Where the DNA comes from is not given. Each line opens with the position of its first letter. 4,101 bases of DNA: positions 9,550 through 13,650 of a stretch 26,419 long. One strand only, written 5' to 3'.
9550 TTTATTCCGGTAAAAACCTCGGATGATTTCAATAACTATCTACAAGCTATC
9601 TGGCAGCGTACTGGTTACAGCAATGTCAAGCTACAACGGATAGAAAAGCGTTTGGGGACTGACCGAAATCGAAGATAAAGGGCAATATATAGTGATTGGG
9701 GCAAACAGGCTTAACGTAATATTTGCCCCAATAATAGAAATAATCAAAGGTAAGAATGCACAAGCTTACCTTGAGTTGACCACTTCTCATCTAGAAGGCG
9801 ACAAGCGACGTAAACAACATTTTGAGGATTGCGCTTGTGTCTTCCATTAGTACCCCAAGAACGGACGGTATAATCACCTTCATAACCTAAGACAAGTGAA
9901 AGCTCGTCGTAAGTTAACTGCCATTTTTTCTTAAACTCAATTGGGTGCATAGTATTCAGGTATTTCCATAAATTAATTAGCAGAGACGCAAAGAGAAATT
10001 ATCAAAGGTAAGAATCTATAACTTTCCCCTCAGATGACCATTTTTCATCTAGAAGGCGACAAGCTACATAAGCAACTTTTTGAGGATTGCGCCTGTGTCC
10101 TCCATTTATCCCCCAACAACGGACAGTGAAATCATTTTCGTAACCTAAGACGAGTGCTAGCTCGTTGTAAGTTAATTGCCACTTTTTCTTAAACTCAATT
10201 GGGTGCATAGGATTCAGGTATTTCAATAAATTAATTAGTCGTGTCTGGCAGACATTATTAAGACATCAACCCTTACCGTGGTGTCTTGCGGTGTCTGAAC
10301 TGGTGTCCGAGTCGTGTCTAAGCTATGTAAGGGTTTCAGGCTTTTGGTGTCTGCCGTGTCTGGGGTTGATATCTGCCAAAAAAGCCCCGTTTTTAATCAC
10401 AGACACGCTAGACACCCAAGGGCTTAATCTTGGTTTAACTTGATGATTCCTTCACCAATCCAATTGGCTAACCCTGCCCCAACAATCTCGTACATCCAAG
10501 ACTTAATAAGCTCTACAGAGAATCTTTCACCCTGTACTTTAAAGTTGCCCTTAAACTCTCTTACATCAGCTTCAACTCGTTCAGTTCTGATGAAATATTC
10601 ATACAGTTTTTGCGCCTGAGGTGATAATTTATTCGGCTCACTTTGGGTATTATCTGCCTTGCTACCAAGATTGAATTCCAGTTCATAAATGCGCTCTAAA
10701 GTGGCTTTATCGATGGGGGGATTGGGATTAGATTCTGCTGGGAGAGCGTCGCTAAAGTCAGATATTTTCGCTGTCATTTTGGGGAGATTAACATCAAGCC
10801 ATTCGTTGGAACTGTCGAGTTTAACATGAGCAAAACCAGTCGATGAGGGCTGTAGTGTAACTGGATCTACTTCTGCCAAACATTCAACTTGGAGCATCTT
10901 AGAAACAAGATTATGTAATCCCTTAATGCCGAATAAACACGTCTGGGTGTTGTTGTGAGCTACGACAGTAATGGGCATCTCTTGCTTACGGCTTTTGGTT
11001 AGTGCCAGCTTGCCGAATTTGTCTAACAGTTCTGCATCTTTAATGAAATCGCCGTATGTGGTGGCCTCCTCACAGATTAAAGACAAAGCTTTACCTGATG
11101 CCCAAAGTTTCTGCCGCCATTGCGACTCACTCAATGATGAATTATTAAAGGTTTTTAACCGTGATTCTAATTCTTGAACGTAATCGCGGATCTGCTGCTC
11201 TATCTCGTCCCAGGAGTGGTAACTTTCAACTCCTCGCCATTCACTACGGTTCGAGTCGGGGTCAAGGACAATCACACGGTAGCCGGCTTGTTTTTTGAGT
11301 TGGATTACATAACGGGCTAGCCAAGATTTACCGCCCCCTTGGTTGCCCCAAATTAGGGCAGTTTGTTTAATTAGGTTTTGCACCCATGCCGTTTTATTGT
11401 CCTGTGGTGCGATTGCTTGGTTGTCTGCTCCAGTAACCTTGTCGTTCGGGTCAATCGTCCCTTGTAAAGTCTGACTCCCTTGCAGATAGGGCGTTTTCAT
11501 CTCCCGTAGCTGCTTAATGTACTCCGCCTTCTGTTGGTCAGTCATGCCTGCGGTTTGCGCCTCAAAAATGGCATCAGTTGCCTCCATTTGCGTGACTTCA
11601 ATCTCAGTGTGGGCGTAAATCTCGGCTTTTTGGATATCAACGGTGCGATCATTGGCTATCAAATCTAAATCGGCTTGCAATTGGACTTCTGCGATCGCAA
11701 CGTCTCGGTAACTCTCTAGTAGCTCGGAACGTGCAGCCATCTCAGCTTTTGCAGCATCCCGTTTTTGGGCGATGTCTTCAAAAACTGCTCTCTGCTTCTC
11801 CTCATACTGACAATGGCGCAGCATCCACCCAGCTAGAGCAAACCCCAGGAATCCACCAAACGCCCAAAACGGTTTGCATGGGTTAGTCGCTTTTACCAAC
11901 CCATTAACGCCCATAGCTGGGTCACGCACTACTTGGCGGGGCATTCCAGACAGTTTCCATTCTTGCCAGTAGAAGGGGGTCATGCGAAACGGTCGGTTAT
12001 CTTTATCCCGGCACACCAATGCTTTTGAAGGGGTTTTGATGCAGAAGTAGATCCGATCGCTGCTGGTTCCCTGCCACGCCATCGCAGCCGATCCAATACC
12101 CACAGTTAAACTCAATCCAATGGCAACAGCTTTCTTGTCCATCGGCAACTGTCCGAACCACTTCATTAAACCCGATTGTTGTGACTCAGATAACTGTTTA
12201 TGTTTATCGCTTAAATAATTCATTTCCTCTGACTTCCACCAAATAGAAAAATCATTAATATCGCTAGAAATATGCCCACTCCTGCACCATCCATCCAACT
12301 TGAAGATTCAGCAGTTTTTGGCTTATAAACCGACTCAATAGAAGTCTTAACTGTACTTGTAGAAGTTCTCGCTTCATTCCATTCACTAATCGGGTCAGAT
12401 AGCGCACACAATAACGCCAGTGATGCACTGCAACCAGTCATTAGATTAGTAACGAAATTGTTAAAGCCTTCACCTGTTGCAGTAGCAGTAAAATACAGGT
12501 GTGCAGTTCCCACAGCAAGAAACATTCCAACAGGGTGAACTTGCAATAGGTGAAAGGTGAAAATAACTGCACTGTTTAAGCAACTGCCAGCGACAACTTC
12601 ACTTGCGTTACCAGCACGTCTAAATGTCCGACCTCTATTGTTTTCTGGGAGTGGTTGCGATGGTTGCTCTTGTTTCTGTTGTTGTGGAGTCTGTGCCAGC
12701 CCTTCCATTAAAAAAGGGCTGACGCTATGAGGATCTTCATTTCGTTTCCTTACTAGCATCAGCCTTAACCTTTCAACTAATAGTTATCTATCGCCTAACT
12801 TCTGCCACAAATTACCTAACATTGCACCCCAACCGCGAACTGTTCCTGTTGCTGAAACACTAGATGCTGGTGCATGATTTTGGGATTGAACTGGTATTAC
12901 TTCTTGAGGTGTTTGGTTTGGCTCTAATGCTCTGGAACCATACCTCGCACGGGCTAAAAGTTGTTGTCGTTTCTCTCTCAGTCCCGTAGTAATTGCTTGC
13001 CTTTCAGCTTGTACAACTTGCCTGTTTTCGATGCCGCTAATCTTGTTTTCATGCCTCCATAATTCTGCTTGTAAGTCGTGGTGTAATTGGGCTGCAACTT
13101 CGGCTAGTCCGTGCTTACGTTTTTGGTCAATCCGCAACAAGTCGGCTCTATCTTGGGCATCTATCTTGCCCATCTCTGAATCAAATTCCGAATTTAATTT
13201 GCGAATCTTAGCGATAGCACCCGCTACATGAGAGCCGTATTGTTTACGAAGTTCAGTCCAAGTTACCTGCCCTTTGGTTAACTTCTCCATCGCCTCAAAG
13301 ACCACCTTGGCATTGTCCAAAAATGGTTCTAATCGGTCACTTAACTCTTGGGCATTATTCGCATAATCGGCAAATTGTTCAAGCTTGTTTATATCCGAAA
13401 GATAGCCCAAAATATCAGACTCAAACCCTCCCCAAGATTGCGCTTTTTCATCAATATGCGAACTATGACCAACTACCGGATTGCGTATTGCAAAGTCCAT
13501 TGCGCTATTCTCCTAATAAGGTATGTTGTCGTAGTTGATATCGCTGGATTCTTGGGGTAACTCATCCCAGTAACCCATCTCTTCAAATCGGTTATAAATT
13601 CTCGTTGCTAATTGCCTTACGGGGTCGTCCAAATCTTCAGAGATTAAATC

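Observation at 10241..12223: Membrane-anchored P-loop ATPase followed by a helically phased GTGTCT array: FtsK/TraB-clt-like arrangement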

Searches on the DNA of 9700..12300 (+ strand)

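Call 7: search_dna_similar(query=window:9700-12300:+, collection=plasmids, mode=near)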
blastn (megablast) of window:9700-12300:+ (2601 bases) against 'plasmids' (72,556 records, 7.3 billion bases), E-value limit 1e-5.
Records with a match: 35; places in all: 39; records where one place covers at least 80% of the query: 0.
Best place of each record, by identity: 90-95% 6; 80-90% 22; 60-80% 7.
By first word of the organism name: Nostoc 31; Tolypothrix 3; Microchaete 1.
By predicted mobility (MOB-suite, as given by PLSDB): mobilizable 27; non-mobilizable 8.
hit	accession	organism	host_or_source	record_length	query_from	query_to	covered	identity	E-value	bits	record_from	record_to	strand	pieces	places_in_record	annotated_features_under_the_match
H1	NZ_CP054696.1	Nostoc edaphicum CCNP1411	-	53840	954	2601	63%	87.8%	0e+0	1932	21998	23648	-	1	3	ATP-binding protein | hypothetical protein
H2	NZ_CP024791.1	Nostoc flagelliforme CCNUN1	cell culture,desert soil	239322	954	2601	63%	83.2%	0e+0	1498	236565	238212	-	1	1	ATP-binding protein | hypothetical protein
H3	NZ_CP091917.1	Nostoc sp. UHCC 0870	cell culture,Brackish water, ...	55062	45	1701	63%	80.5%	0e+0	1231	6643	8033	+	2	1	hypothetical protein (x2)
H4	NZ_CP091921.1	Nostoc sp. UHCC 0870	cell culture,Brackish water, ...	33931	45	1701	63%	79.4%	0e+0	1139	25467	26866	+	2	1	hypothetical protein (x2)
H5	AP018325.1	Nostoc sp. HK-01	-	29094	963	2589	63%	79.8%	0e+0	1173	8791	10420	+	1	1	hypothetical protein (x3)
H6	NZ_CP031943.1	Nostoc sphaeroides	whole organism,water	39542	1055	2590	59%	81.0%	0e+0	1205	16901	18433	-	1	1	hypothetical protein (x4)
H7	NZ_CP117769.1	Nostoc sp. UHCC 0926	whole organism,lichen surface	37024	580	2601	52%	83.1%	0e+0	1212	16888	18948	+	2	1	hypothetical protein (x2)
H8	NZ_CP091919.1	Nostoc sp. UHCC 0870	cell culture,Brackish water, ...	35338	303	1702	54%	79.4%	0e+0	976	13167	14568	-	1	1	hypothetical protein (x2)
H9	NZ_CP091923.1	Nostoc sp. UHCC 0870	cell culture,Brackish water, ...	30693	303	1702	54%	79.0%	0e+0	941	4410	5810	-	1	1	hypothetical protein (x3)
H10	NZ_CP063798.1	Tolypothrix sp. PCC 7712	Soil sample,soil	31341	303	1701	54%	78.6%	0e+0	898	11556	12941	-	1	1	hypothetical protein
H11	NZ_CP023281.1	Nostoc sp. CENA543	cell culture,Brazilian saline-alkaline ...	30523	303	1701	54%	78.1%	0e+0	861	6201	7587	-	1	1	ATP-binding protein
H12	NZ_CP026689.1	Nostoc sp. 'Peltigera membranacea cyanobiont' N6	Lichen thallus,Peltigera membranacea ...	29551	615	2601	50%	82.4%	0e+0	1129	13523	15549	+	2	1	hypothetical protein (x2)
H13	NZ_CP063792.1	Tolypothrix sp. PCC 7712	Soil sample,soil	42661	580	1729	44%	78.6%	0e+0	739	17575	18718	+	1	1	ATP-binding protein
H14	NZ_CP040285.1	Nostoc sp. C057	Phaeoceros,pure culture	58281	1729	2601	34%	89.9%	0e+0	1125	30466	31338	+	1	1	type IV secretory system conjugative DNA transfer family protein | hypothetical protein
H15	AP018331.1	Nostoc commune HK-02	-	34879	1698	2601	35%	85.9%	0e+0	961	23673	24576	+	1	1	hypothetical protein (x2)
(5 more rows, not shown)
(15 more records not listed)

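Call 8: get_annotated_region(hit=H1, flank=8000)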
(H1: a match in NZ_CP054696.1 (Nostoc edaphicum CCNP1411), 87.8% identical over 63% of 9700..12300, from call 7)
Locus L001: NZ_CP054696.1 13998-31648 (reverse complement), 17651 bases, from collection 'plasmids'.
description: Nostoc edaphicum CCNP1411 plasmid pNe_4, complete sequence
organism: Nostoc edaphicum CCNP1411 (NCBI taxid 1472755)
taxonomy: Bacteria; Cyanobacteriota; Cyanophyceae; Nostocales; Nostocaceae; Nostoc; Nostoc edaphicum; Nostoc edaphicum CCNP1411
host: -; source: -; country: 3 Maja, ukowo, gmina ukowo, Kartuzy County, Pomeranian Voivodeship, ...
typing (MOB-suite, as given by PLSDB): mobilizable; relaxase MOBP
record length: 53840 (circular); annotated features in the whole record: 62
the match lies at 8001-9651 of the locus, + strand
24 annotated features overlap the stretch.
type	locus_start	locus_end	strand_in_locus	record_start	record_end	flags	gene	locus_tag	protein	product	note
CDS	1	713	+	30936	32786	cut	-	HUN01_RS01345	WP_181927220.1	hypothetical protein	-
CDS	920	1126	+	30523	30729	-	-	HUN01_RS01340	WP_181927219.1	hypothetical protein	-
CDS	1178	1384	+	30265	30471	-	-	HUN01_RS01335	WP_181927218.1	hypothetical protein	-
CDS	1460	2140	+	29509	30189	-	-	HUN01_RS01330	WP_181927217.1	hypothetical protein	-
CDS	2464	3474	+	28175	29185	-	-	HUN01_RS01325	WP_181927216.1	hypothetical protein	-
CDS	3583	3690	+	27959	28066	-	-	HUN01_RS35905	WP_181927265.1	DUF3368 domain-containing protein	-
CDS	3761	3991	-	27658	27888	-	-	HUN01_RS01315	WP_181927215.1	hypothetical protein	-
CDS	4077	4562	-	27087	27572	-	-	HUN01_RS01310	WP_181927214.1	DUF3368 domain-containing protein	-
CDS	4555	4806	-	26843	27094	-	-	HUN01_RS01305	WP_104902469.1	UPF0175 family protein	-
CDS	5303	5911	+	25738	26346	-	-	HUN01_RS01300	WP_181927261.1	hypothetical protein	-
CDS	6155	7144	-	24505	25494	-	-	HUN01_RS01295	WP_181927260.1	tetratricopeptide repeat protein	-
CDS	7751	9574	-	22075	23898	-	-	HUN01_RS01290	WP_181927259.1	ATP-binding protein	-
CDS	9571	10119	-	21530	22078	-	-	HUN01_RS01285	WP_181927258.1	hypothetical protein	-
CDS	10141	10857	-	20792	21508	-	-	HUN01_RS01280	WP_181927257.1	hypothetical protein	-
CDS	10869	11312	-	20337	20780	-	-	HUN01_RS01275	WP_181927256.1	hypothetical protein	-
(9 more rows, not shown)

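Call 9: get_annotated_region(hit=H3, flank=6000)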
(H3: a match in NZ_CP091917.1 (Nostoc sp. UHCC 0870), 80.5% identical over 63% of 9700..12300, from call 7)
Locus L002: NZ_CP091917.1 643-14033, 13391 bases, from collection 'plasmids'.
description: Nostoc sp. UHCC 0870 plasmid unnamed4, complete sequence
organism: Nostoc sp. UHCC 0870 (NCBI taxid 2914041)
taxonomy: Bacteria; Cyanobacteriota; Cyanophyceae; Nostocales; Nostocaceae; Nostoc; Nostoc sp. UHCC 0870
host: -; source: cell culture,Brackish water, Varlaxudden, Baltic Sea; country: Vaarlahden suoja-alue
typing (MOB-suite, as given by PLSDB): mobilizable; relaxase MOBP
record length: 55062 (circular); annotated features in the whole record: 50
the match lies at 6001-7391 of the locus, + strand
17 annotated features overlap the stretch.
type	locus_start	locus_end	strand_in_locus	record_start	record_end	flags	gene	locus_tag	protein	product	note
CDS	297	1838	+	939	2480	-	-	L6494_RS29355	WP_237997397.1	hypothetical protein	-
CDS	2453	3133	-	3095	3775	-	-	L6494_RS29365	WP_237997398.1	Rho termination factor N-terminal domain-containing protein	GO:0006353 - DNA-templated transcription termination [Evidence IEA]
CDS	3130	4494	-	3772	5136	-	-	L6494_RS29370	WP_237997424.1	ParA family protein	-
CDS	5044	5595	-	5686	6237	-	-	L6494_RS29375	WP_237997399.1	site-specific integrase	GO:0015074 - DNA integration [Evidence IEA]; GO:0006310 - DNA recombination [Evidence IEA]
CDS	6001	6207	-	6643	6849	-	-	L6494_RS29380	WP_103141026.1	hypothetical protein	-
CDS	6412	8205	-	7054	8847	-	-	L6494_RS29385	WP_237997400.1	hypothetical protein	-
CDS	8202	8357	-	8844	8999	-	-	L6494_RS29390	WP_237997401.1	hypothetical protein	-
CDS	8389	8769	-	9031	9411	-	-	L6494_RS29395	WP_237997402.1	hypothetical protein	-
CDS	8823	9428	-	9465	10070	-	-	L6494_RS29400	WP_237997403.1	hypothetical protein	-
CDS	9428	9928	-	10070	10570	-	-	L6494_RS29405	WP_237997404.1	hypothetical protein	-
CDS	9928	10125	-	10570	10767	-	-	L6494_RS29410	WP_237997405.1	hypothetical protein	-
CDS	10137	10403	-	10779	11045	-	-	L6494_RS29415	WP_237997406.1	hypothetical protein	-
CDS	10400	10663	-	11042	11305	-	-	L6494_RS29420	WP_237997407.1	hypothetical protein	-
CDS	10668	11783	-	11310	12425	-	-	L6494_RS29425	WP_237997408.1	ParM/StbA family protein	GO:0030541 - plasmid partitioning [Evidence IEA]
CDS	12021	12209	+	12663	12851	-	-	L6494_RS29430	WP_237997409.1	hypothetical protein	-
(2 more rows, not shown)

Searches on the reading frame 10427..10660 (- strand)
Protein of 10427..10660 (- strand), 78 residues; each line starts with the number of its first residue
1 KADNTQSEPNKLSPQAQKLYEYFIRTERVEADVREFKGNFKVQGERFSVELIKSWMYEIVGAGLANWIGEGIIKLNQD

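Call 89: search_solved_structures(query=window:10427-10660:-, max_evalue=10)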
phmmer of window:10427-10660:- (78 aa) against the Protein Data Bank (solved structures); distinct sequences matched with E-value up to 10: 2.
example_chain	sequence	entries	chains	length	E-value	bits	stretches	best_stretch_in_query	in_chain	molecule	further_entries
1agr_E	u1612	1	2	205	0.77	13.3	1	8-28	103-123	RGS4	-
1ezt_A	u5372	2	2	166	1.2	12.7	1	8-28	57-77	REGULATOR OF G-PROTEIN SIGNALING 4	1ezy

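Call 90: search_protein_families(library=pfam, proteins=[window:10427-10660:-], max_evalue=10)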
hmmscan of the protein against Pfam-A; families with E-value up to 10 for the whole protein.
window:10427-10660:- (78 aa): 0 families

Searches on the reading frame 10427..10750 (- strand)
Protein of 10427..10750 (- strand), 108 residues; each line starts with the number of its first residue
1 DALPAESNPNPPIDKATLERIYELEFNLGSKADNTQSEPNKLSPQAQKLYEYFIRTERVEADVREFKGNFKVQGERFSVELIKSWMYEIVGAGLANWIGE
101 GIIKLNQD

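Call 58: predict_structure(alignment_id=A3)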
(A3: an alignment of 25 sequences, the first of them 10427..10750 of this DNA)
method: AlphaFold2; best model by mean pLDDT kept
length: 108 residues; sequences in the alignment: 25
mean_pLDDT: 69.7   pTM: 0.52
mean pLDDT of the five models: 69.7, 68.6, 66.1, 65.4, 65.2
residues with pLDDT >= 90: 7; 70-90: 59; 50-70: 10; < 50: 32
segments of 3 or more residues with pLDDT < 50: 1-11, 20-39
pLDDT, mean of each block of 10 residues (from residue 1): 41 50 42 41 84 85 83 82 89 88 83
secondary structure, 60 per line:
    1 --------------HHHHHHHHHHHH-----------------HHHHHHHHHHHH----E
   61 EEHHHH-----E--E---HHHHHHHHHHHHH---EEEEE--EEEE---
elements in order: H15-26 H44-55 E60-62 H63-66 H79-91 E95-99 E102-105

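Call 62: fold_search(model_id=the predicted structure, library=pdb)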
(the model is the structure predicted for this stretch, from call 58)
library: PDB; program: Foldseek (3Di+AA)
matches with E <= 10: 972; with E <= 0.001: 0
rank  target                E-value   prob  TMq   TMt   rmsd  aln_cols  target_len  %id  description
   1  6j0e_A                2.3e-02  0.98  0.47  0.42  15.2       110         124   14  Structures of two ArsR As(III)-responsive repressors: implications for the mechanism of derepression (released 2019-07-03)
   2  5nbc_D                5.6e-02  0.98  0.48  0.42   3.2        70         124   16  Structure of Prokaryotic Transcription Factors (released 2018-05-16)
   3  3b73_A                6.5e-02  0.97  0.47  0.56   5.4        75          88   11  Crystal structure of the PhiH1 repressor-like protein from Haloarcula marismortui (released 2007-11-13)
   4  5v8f_4                8.0e-02  0.96  0.48  0.09   5.5        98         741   10  Structural basis of MCM2-7 replicative helicase loading by ORC-Cdc6 and Cdt1 (released 2017-05-10)
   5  1p6r_MODEL_1_A        8.5e-02  0.98  0.50  0.64   3.9        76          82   13  Solution structure of the DNA binding domain of the repressor BlaI. (released 2003-12-09)
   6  3f8n_B                8.5e-02  0.93  0.49  0.40   8.6        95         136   12  Crystal structure of PerR-Zn-Mn (released 2009-06-16)
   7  6ob1_MODEL_1_C        8.5e-02  0.63  0.38  0.43   9.0        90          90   12  Structure of WHB in complex with Ubiquitin Variant (released 2019-08-14)
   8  2fu4_A                1.1e-01  0.96  0.47  0.59   3.5        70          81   14  Crystal Structure of the DNA binding domain of E.coli FUR (Ferric Uptake Regulator) (released 2006-05-16)
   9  3b73_B                1.1e-01  0.95  0.47  0.55   5.5        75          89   11  Crystal structure of the PhiH1 repressor-like protein from Haloarcula marismortui (released 2007-11-13)
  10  6j0e_B                1.2e-01  0.93  0.47  0.41  10.8       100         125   14  Structures of two ArsR As(III)-responsive repressors: implications for the mechanism of derepression (released 2019-07-03)
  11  8brm_Sc               1.3e-01  0.89  0.43  0.61   6.6        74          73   16  Giardia ribosome in POST-T state, no E-site tRNA (A6) (released 2023-03-15)
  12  5l0p                  1.3e-01  0.82  0.47  0.18  12.8        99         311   14  Symmetry-based assembly of a two-dimensional protein lattice (released 2017-03-29)
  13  5u8t_4                1.4e-01  0.72  0.44  0.09  11.8        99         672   13  Structure of Eukaryotic CMG Helicase at a Replication Fork and Implications (released 2017-02-08)
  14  2w57_A                1.6e-01  0.94  0.49  0.41   3.6        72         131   15  Crystal structure of the Vibrio cholerae ferric uptake regulator (Fur) reveals structural rearrangement of the DNA-bin (released 2009-01-20)
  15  8y30_A                1.6e-01  0.87  0.45  0.08   7.6        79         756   14  Crystal structure of Staphylococcus aureus RecJ protein in complex with Mg2+ (released 2025-01-29)
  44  2j5p_MODEL_1_A        3.2e-01  0.89  0.45  0.65   2.4        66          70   14  E. coli FtsK gamma domain (released 2006-10-04)
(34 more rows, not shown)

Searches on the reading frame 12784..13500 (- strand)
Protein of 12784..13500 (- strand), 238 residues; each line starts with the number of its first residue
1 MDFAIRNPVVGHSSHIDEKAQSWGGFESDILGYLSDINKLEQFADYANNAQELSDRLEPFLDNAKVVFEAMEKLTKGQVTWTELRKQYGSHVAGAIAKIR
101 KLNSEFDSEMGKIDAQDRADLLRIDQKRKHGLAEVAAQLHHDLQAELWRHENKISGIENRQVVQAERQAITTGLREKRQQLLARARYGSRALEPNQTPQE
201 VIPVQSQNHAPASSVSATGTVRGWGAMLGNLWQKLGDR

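Call 6: search_protein_families(library=pfam, proteins=[window:12784-13500:-], max_evalue=0.01)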
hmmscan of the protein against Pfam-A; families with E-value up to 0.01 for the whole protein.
window:12784-13500:- (238 aa): 0 families

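Call 13: search_protein_families(library=ncbifam, proteins=[window:12784-13500:-], max_evalue=0.01)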
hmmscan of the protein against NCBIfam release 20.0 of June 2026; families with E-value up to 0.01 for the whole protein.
window:12784-13500:- (238 aa): 0 families

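Call 68: search_protein_families(library=padloc, proteins=[window:12784-13500:-], max_evalue=0.01)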
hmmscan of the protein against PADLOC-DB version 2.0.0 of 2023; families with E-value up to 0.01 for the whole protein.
window:12784-13500:- (238 aa): 1 family
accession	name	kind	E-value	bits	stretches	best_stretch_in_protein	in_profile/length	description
PDLC02155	Cas13d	-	0.00073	16.1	1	25-129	145-241/817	-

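Call 69: search_protein_families(library=phrogs, proteins=[window:12784-13500:-], max_evalue=0.01)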
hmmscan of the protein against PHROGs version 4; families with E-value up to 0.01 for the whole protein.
window:12784-13500:- (238 aa): 0 families
